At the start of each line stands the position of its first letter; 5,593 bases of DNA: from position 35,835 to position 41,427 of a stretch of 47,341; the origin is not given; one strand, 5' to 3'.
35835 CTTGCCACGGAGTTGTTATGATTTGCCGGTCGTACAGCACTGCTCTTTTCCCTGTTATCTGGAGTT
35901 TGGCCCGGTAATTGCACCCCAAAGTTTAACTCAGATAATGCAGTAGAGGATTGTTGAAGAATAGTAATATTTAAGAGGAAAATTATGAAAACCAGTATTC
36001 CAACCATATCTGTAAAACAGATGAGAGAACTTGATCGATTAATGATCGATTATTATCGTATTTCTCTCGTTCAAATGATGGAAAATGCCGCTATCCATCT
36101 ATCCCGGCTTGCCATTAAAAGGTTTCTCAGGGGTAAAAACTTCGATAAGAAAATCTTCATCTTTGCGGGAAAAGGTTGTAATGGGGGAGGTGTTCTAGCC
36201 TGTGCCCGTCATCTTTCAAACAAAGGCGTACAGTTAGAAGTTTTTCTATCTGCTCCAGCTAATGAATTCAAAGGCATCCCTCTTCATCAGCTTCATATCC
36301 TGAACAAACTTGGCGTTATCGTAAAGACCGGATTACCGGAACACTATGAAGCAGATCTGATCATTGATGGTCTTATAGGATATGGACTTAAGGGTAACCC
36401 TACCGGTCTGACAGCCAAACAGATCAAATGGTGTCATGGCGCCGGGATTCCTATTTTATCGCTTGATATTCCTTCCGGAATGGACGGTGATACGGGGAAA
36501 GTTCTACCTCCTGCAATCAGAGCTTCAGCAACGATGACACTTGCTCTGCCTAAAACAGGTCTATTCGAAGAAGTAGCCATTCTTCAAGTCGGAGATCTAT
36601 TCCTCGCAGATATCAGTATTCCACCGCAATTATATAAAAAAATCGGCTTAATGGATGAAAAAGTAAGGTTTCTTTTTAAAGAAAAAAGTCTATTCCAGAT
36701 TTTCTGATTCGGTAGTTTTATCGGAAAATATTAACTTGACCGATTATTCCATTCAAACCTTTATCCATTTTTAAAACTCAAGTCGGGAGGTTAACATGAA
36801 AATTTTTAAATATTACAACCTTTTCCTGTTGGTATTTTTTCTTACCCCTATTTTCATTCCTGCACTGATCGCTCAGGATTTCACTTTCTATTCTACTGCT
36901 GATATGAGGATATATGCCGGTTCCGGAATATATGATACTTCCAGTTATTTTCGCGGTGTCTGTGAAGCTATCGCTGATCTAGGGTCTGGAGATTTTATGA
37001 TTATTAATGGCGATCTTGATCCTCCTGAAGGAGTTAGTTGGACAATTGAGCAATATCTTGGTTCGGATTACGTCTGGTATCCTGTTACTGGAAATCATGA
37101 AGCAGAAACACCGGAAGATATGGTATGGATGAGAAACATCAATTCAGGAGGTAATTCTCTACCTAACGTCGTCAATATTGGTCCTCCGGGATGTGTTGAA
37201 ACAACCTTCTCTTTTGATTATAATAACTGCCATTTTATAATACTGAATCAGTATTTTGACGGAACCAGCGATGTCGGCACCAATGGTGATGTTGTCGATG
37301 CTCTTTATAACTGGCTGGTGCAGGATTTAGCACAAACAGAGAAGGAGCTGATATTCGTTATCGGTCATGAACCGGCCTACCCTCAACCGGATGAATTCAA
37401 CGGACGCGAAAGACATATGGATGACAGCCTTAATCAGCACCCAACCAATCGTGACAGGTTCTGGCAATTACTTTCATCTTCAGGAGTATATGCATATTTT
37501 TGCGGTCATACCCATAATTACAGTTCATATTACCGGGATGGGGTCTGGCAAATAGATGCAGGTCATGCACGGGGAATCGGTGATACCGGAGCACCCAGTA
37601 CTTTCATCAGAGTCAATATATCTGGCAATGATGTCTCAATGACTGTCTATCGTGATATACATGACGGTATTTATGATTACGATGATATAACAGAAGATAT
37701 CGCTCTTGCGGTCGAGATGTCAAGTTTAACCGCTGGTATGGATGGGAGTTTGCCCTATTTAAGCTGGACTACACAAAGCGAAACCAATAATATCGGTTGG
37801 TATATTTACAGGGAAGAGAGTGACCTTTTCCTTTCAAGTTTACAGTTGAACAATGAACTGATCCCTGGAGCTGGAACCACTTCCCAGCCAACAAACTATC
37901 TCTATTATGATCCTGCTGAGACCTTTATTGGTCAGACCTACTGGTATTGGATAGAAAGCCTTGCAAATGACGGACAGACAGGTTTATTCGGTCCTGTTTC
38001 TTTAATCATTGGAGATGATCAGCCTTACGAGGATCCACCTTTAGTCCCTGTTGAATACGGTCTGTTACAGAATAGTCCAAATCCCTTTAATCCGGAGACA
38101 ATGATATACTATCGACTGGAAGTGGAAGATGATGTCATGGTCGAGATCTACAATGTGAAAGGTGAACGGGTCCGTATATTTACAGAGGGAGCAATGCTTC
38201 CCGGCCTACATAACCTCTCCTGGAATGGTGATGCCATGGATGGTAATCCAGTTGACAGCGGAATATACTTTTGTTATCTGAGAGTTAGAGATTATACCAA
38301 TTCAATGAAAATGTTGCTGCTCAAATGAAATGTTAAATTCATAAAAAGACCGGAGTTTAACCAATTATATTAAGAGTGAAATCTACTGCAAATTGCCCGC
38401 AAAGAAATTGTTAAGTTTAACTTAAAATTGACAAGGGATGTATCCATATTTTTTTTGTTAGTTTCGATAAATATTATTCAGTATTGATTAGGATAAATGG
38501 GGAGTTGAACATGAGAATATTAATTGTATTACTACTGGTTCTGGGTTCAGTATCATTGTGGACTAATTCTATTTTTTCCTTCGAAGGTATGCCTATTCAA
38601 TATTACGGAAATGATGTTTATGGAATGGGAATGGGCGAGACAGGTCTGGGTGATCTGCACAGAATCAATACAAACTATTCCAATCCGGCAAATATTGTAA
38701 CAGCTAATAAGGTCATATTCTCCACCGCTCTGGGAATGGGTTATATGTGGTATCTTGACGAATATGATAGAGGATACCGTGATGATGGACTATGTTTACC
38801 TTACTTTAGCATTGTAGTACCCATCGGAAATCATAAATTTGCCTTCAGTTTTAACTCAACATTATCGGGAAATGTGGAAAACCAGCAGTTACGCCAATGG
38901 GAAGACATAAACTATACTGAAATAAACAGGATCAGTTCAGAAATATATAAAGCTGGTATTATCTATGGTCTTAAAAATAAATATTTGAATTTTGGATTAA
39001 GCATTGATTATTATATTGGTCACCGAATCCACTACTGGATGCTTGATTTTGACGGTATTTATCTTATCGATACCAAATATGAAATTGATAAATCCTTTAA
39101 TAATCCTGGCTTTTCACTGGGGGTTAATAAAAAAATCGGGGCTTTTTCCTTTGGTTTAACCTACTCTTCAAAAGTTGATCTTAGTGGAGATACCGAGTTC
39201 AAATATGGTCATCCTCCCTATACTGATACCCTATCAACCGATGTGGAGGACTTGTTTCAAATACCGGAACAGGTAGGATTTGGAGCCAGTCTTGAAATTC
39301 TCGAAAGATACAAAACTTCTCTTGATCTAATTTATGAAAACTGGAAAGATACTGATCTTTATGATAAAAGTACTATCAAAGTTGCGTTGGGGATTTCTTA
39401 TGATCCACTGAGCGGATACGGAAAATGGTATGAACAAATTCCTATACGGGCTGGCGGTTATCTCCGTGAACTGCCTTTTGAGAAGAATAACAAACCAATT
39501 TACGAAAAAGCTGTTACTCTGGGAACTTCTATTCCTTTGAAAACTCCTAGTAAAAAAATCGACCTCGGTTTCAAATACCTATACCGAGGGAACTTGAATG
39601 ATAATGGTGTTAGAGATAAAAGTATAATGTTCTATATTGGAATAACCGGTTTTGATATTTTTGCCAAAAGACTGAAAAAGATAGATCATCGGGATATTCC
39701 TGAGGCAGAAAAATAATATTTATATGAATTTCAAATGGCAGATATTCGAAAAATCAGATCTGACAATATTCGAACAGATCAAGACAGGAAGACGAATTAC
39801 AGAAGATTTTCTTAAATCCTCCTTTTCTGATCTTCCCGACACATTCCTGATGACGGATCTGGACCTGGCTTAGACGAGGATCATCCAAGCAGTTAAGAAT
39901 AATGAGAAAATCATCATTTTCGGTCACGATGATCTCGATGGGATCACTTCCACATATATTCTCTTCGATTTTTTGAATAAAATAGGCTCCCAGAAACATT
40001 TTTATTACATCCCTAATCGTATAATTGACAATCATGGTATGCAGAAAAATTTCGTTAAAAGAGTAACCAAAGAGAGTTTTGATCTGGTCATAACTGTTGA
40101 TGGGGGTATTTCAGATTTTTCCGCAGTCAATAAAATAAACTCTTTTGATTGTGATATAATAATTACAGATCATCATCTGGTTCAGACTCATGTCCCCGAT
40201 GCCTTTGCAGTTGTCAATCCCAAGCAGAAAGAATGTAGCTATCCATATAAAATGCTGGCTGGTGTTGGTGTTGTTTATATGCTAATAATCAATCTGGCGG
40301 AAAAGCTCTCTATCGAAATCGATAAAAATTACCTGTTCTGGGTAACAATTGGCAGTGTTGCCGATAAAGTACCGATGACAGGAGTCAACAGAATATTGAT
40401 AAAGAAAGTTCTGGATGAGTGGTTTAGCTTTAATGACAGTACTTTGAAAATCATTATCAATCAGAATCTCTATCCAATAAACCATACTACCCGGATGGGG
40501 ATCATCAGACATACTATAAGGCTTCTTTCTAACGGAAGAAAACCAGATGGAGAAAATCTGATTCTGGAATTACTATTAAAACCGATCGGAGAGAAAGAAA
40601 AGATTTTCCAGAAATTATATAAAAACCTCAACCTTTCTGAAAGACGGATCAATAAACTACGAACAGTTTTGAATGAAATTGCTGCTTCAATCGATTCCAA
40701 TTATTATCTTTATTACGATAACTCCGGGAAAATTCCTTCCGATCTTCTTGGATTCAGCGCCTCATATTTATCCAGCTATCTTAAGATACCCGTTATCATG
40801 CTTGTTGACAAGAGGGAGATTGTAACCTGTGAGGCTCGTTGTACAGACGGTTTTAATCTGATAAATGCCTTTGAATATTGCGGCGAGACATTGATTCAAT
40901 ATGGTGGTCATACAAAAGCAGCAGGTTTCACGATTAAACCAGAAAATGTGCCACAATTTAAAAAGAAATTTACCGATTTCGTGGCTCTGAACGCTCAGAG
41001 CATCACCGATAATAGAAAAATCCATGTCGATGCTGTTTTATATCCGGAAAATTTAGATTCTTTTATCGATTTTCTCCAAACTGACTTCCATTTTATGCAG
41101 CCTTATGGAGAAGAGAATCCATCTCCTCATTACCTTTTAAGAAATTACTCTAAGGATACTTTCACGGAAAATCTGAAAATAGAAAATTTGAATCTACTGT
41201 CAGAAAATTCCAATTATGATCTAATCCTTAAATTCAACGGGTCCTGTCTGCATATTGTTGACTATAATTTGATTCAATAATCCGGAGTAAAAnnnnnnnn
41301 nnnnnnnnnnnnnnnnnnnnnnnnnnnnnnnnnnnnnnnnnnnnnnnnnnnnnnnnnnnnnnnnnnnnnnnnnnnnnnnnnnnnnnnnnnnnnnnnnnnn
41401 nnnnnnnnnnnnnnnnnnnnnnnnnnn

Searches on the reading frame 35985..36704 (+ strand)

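Call 32: search_protein_families(library=pfam, proteins=[window:35985-36704:+], max_evalue=0.0001)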
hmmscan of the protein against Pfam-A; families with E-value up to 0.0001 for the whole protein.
window:35985-36704:+ (240 aa): 1 family
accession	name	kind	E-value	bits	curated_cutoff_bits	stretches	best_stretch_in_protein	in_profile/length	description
PF03853.21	YjeF_N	-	2.7e-39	135.3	24.9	1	30-192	3-169/169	YjeF-related protein N-terminus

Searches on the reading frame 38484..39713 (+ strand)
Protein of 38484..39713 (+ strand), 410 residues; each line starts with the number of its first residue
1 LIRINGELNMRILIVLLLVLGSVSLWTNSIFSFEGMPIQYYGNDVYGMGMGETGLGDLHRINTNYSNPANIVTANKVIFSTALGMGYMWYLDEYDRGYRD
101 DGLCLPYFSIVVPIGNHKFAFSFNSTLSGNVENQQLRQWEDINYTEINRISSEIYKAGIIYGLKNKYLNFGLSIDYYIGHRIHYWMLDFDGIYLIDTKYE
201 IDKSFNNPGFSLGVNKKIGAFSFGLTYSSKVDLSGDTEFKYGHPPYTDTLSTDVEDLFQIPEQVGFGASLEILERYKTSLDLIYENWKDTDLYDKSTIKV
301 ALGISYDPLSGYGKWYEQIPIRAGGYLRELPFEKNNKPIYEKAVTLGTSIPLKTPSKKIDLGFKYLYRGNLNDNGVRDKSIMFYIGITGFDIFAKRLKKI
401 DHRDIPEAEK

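Call 3: search_protein_families(library=pfam, proteins=[window:38484-39713:+], max_evalue=0.01)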
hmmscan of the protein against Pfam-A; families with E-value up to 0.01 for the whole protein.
window:38484-39713:+ (410 aa): 1 family
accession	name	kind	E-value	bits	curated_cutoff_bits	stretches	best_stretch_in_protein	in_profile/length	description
PF11854.14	MtrB_PioB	-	0.00016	20.9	23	1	162-295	463-602/635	Putative outer membrane beta-barrel porin, MtrB/PioB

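Call 72: search_solved_structures(query=window:38484-39713:+, max_evalue=1)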
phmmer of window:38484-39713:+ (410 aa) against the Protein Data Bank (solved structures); distinct sequences matched with E-value up to 1: 1.
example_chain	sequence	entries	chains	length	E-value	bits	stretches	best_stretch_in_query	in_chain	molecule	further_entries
9n2d_B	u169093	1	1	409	0.0057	19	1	23-391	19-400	Bam G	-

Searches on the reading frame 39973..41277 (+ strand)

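Call 3: search_protein_families(library=pfam, proteins=[window:39973-41277:+], max_evalue=0.01)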
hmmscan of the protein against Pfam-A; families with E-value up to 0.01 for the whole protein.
window:39973-41277:+ (435 aa): 2 families
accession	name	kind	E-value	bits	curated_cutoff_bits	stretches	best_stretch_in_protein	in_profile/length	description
PF01368.27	DHH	-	3.2e-14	53.7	28.1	1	9-127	33-124/125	DHH family, N-terminal domain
PF02272.25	DHHA1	-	2.3e-07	31.7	25.9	1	254-337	13-100/102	DHHA1 domain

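Call 4: search_protein_families(library=ncbifam, proteins=[window:39973-41277:+], max_evalue=0.01)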
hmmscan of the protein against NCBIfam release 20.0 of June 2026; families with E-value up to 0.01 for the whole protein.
window:39973-41277:+ (435 aa): 5 families
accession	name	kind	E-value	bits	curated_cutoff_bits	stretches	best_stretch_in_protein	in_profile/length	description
TIGR00644.1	recJ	equivalog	3e-68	230.5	396.9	1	4-393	81-476/546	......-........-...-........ exonuclease RecJ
NF008290.0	PRK11070.1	equivalog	8.4e-35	120.3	900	2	2-147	96-252/577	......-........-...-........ exonuclease RecJ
NF053576.1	RecJ_archaeal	equivalog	8.7e-15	54.5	360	2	23-117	50-134/452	RecJ family nuclease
NF040701.1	RecJ_Meth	equivalog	8.1e-10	38.1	550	1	25-145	48-165/449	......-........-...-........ exonuclease RecJ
NF053575.1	GAN_nuclease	exception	8.5e-05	21.3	850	0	24-133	64-168/467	GINS-associated RecJ family nuclease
